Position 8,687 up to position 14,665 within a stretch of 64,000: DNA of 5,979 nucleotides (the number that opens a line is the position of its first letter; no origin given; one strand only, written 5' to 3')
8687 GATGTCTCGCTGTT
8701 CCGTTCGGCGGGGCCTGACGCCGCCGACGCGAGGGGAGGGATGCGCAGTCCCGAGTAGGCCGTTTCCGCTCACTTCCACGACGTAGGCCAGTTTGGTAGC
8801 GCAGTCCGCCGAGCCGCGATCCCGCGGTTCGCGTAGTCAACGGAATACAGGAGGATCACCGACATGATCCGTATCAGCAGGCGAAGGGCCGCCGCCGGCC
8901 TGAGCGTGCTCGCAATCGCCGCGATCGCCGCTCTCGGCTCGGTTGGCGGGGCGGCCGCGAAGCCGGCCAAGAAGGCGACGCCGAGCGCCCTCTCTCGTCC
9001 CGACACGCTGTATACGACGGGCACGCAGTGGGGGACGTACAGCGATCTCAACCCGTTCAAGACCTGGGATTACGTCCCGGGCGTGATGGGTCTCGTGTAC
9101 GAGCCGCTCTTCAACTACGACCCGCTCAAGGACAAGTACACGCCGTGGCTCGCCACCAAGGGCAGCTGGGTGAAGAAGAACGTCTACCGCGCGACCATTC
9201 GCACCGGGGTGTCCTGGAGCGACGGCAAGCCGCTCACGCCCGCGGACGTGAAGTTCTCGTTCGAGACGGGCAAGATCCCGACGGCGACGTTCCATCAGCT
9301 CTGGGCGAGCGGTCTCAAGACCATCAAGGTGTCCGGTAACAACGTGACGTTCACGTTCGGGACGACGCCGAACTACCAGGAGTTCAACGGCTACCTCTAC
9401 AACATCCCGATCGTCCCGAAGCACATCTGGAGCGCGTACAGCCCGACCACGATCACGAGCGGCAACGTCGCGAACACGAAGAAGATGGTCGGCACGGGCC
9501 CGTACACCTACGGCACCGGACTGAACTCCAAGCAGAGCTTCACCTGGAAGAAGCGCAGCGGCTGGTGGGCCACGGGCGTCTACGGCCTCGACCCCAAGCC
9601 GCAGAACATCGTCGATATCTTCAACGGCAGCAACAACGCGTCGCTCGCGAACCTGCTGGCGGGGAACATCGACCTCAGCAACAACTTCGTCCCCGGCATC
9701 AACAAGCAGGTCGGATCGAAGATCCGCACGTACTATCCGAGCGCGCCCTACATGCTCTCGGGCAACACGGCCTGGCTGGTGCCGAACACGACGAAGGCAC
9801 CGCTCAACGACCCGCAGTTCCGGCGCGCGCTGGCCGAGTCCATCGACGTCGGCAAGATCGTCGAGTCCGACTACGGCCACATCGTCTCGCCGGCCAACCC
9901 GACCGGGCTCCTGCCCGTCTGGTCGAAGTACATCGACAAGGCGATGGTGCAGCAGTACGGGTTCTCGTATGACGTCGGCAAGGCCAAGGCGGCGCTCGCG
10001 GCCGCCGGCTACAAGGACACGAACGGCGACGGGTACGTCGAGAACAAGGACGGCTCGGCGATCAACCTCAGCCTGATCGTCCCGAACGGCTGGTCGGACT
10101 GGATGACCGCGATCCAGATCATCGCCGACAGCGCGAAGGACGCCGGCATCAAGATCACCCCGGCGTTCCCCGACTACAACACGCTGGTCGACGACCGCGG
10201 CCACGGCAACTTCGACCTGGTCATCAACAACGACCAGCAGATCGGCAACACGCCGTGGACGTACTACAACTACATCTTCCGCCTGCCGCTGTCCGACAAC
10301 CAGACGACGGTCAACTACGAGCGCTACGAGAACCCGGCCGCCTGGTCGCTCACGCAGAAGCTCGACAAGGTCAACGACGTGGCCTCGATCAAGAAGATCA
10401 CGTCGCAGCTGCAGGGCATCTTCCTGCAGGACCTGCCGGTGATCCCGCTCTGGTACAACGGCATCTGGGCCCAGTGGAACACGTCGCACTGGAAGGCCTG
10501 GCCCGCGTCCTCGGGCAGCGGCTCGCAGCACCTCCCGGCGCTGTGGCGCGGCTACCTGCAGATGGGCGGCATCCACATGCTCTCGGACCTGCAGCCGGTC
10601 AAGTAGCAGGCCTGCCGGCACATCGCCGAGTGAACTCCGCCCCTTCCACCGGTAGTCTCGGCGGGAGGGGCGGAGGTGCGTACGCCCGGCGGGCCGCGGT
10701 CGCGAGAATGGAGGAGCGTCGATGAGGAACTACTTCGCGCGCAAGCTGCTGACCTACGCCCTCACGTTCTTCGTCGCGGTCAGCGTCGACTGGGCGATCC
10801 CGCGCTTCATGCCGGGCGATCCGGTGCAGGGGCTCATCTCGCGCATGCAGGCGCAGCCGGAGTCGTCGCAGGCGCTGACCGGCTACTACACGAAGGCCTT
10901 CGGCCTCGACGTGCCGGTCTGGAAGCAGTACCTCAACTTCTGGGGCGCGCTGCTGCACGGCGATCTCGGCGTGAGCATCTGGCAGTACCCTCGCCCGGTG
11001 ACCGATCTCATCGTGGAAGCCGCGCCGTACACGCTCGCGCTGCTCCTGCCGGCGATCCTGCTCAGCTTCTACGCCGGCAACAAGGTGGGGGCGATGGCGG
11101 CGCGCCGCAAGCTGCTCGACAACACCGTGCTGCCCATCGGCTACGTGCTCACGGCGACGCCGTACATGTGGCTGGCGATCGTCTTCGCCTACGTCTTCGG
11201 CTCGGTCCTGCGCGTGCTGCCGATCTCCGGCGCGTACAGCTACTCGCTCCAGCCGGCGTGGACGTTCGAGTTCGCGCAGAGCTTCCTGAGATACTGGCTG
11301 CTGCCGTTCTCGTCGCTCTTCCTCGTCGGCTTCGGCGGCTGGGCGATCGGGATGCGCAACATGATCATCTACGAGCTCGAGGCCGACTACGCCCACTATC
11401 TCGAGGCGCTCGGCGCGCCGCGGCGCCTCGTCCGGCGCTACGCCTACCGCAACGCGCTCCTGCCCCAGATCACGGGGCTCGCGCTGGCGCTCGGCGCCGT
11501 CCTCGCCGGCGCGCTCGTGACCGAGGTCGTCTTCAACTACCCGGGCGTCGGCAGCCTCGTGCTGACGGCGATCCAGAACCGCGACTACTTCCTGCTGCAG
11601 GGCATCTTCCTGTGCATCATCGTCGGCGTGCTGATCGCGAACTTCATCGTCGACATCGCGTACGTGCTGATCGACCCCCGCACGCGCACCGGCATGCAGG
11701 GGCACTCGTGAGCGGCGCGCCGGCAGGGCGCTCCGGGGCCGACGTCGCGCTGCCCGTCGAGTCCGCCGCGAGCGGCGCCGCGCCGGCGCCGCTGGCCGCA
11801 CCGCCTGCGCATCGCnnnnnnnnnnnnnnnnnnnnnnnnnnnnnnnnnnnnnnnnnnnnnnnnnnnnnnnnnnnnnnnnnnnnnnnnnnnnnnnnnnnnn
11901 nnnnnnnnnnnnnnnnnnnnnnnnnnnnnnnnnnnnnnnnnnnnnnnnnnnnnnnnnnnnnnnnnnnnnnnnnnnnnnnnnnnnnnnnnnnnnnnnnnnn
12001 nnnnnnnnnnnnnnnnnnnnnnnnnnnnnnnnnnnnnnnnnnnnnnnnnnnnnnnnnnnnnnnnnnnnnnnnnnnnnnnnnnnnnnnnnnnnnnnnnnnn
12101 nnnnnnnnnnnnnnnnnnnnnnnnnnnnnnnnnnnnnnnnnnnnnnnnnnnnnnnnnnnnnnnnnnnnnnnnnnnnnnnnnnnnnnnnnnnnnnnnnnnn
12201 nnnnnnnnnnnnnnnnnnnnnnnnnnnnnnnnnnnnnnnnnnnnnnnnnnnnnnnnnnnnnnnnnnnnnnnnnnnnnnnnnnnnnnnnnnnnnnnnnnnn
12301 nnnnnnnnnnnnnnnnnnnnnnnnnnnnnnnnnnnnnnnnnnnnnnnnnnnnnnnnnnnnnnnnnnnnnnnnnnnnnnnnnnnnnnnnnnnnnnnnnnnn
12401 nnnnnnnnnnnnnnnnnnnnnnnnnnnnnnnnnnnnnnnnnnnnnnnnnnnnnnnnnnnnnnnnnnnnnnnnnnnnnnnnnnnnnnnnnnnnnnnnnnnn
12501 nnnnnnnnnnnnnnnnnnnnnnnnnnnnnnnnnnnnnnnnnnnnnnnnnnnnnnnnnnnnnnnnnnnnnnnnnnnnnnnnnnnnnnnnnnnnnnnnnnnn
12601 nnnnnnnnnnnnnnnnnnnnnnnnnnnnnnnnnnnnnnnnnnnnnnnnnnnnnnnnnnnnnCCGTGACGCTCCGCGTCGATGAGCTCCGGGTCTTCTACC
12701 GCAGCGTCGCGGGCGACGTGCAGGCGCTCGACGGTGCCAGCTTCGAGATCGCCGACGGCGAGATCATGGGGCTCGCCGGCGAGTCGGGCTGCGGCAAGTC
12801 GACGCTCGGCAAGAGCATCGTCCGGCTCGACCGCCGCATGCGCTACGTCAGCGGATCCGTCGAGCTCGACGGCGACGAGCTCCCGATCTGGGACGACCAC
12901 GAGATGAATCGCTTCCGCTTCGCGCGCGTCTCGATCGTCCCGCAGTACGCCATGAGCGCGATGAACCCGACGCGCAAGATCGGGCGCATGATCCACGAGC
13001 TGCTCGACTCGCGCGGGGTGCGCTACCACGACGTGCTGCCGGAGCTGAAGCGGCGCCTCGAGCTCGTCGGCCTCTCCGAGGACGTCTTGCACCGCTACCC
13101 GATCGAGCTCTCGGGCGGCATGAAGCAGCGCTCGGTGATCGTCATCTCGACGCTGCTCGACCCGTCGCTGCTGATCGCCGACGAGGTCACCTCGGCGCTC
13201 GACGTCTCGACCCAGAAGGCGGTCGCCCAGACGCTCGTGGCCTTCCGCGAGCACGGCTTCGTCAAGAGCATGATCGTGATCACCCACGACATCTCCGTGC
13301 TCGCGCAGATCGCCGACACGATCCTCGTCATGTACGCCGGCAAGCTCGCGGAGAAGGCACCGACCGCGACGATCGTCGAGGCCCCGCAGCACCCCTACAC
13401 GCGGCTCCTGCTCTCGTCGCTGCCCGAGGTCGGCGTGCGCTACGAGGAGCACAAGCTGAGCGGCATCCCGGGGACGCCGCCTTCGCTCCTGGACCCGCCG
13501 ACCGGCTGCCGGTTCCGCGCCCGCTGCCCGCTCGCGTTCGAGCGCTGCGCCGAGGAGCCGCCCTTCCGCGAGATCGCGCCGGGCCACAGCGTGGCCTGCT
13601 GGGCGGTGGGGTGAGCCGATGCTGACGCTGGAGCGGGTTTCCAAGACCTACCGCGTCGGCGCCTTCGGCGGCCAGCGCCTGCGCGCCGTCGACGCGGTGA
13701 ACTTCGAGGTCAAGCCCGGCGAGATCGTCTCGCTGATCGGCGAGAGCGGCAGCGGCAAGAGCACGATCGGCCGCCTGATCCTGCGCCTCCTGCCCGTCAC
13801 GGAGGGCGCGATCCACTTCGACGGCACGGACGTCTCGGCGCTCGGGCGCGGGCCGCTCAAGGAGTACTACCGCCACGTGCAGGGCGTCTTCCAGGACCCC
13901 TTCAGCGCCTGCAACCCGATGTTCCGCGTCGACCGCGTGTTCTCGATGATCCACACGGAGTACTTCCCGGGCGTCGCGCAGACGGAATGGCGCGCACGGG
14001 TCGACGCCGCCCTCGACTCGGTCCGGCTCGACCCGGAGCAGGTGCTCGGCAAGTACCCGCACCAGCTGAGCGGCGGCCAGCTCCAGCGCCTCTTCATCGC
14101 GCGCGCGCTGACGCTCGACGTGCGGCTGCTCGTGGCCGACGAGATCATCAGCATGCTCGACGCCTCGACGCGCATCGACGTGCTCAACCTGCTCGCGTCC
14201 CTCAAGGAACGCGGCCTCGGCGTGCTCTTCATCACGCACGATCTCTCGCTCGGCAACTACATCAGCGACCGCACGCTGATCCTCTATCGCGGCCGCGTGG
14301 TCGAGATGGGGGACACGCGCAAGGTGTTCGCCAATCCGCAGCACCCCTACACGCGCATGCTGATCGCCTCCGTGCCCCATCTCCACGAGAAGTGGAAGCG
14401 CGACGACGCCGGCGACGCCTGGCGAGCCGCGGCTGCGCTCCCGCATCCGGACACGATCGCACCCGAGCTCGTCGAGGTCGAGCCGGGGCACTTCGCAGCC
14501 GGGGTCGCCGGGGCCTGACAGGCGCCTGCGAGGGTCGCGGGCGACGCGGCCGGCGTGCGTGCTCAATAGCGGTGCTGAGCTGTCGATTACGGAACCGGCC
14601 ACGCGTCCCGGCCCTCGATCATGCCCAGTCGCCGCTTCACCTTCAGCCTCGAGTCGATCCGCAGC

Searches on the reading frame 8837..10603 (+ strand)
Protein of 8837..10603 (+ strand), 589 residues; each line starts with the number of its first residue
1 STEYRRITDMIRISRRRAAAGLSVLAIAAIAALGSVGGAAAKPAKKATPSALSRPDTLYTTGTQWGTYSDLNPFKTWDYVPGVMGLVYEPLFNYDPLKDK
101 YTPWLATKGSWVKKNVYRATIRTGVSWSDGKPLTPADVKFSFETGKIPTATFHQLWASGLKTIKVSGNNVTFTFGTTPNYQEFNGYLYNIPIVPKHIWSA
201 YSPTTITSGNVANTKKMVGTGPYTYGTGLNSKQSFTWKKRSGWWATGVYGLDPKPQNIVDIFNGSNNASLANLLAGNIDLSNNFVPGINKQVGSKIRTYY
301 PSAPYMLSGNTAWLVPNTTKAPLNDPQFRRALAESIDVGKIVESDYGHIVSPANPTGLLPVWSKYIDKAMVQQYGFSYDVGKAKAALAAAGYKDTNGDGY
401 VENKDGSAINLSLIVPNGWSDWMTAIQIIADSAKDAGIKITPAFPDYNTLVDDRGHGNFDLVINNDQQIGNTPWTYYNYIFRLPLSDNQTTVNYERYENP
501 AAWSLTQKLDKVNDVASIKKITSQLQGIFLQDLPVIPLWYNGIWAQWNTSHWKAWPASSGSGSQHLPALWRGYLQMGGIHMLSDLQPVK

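Call 32: search_protein_families(library=ncbifam, proteins=[window:8837-10603:+], max_evalue=0.00001)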
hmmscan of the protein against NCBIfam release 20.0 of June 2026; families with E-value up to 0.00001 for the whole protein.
window:8837-10603:+ (589 aa): 6 families
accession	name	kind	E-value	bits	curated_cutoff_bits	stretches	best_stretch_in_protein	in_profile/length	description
NF045467.1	Opp4A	equivalog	4.2e-24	84.7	650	1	323-541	314-528/556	oligopeptide ABC transporter substrate-binding protein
NF045468.1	Opp5A_nikA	equivalog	1.3e-20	73.4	600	1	70-534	30-452/488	nickel ABC transporter substrate-binding protein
TIGR02294.1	nickel_nikA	equivalog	1.4e-19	70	393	1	71-467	16-401/501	nickel ABC transporter substrate-binding protein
NF047575.1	opine_bind_CntA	exception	5.2e-15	55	800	1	53-465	35-432/535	staphylopine-dependent metal ABC transporter substrate-binding lipoprotein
NF011689.0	PRK15109.1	equivalog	1.9e-10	40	560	1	215-539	210-508/547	ABC transporter substrate-binding protein SapA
TIGR04028.1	SBP_KPN_01854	hypoth_equivalog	7.6e-10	38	468.5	1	83-441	26-378/509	TIGR04028 family ABC transporter substrate-binding protein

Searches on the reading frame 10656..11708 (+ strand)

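Call 32: search_protein_families(library=ncbifam, proteins=[window:10656-11708:+], max_evalue=0.00001)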
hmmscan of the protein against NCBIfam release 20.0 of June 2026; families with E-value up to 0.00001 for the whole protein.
window:10656-11708:+ (351 aa): 12 families
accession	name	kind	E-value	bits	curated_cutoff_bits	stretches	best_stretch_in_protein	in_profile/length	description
NF045472.1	Opp4B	equivalog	2.2e-52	178.3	450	1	24-344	2-319/319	oligopeptide ABC transporter permease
NF045470.1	Opp2B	equivalog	5.2e-50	170.3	350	1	31-344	2-300/300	nickel ABC transporter permease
NF045469.1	Opp1B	equivalog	1.9e-44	152.5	380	1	23-344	1-307/307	nickel/cobalt ABC transporter permease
TIGR02789.1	nickel_nikB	equivalog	1.9e-40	139.2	447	1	23-345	1-308/314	nickel ABC transporter permease subunit NikB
NF045471.1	Opp3B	equivalog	4.9e-38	131.3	480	1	23-345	1-304/308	oligopeptide ABC transporter permease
NF007677.0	PRK10352.1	equivalog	6.4e-36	124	433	1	23-349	1-312/314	nickel ABC transporter permease subunit NikB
NF008161.0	PRK10914.1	equivalog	3.3e-34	118.5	590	2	236-345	227-337/339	dipeptide ABC transporter permease DppB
NF007008.0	PRK09471.1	equivalog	4.6e-32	111.7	388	1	25-344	3-305/306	oligopeptide ABC transporter permease OppB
NF011661.0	PRK15081.1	equivalog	1.5e-30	106.8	463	1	23-344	1-304/306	glutathione ABC transporter permease GsiC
NF011690.0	PRK15110.1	equivalog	1.9e-22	80.1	432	1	77-341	28-311/321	putrescine export ABC transporter permease SapB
NF043081.1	MMSYN1_0165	equivalog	7.1e-21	74.6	350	1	113-343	165-384/388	oligopeptide ABC transporter permease OppB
NF011712.0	PRK15133.1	subfamily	1.6e-20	73.4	445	1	78-343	89-359/364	microcin C ABC transporter permease YejB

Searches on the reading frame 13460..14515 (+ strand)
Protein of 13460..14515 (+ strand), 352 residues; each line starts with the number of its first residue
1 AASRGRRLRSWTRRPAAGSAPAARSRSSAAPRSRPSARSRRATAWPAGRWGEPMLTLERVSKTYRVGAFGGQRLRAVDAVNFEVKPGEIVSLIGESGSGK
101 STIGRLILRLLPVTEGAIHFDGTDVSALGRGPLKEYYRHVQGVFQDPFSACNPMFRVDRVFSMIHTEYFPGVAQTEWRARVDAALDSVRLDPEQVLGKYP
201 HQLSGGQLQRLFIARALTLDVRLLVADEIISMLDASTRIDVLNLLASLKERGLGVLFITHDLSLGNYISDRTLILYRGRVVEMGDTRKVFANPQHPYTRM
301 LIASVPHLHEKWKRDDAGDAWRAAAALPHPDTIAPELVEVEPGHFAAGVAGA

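Call 32: search_protein_families(library=ncbifam, proteins=[window:13460-14515:+], max_evalue=0.00001)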
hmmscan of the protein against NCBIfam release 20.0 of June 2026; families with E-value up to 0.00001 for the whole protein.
window:13460-14515:+ (352 aa): 180 families (the best 25 are shown)
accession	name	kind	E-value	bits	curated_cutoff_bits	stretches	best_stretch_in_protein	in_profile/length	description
NF007613.0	PRK10261.1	equivalog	2e-63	214.8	1077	1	73-347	336-612/623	glutathione ABC transporter ATP-binding protein GsiA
NF011659.0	PRK15079.1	equivalog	1.7e-62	211.1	540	1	72-311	35-274/334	murein tripeptide/oligopeptide ABC transporter ATP binding protein OppF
NF008453.0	PRK11308.1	subfamily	3.1e-62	210.8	408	1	53-315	11-275/334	dipeptide ABC transporter ATP-binding protein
NF043078.1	MMSYN1_0168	equivalog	8.2e-59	199.8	800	2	183-345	475-637/649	oligopeptide ABC transporter ATP-binding protein OppF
TIGR02769.1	nickel_nikE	equivalog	1.3e-56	192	332.55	1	54-306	2-254/265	nickel import ATP-binding protein NikE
NF007739.0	PRK10419.1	subfamily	6.3e-54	183.3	354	1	54-302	3-251/268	nickel ABC transporter ATP-binding protein NikE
NF043071.1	DppF_dipep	equivalog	1.6e-52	179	660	1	62-315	21-276/331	dipeptide ABC transporter ATP-binding subunit DppF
TIGR02770.1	nickel_nikD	equivalog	5.1e-51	173.3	318.7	1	77-303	2-227/230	nickel import ATP-binding protein NikD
NF011713.0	PRK15134.1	equivalog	7.1e-51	173.4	834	1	75-303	300-527/529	microcin C ABC transporter ATP-binding protein YejF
NF047578.1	opine_ATP_CntD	equivalog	9.3e-51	172.6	380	1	77-314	20-262/266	staphylopine uptake ABC transporter ATP-binding protein CntD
NF047576.1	opine_ATP_CntF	equivalog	4.2e-50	170.4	385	1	77-314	20-262/264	staphylopine uptake ABC transporter ATP-binding protein CntF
NF011692.0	PRK15112.1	equivalog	3.6e-44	151.4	452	1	54-322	5-265/269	putrescine export ABC transporter ATP-binding protein SapF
NF008246.0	PRK11022.1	equivalog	2.7e-42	145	541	1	72-313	18-265/326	dipeptide ABC transporter ATP-binding protein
NF007010.1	PRK09473.1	subfamily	2.5e-40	138.2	575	1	74-310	18-259/318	oligopeptide ABC transporter ATP-binding protein OppD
TIGR04520.1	ECF_ATPase_1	equivalog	4.3e-38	131.3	315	1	57-294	3-228/269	energy-coupling factor transporter ATPase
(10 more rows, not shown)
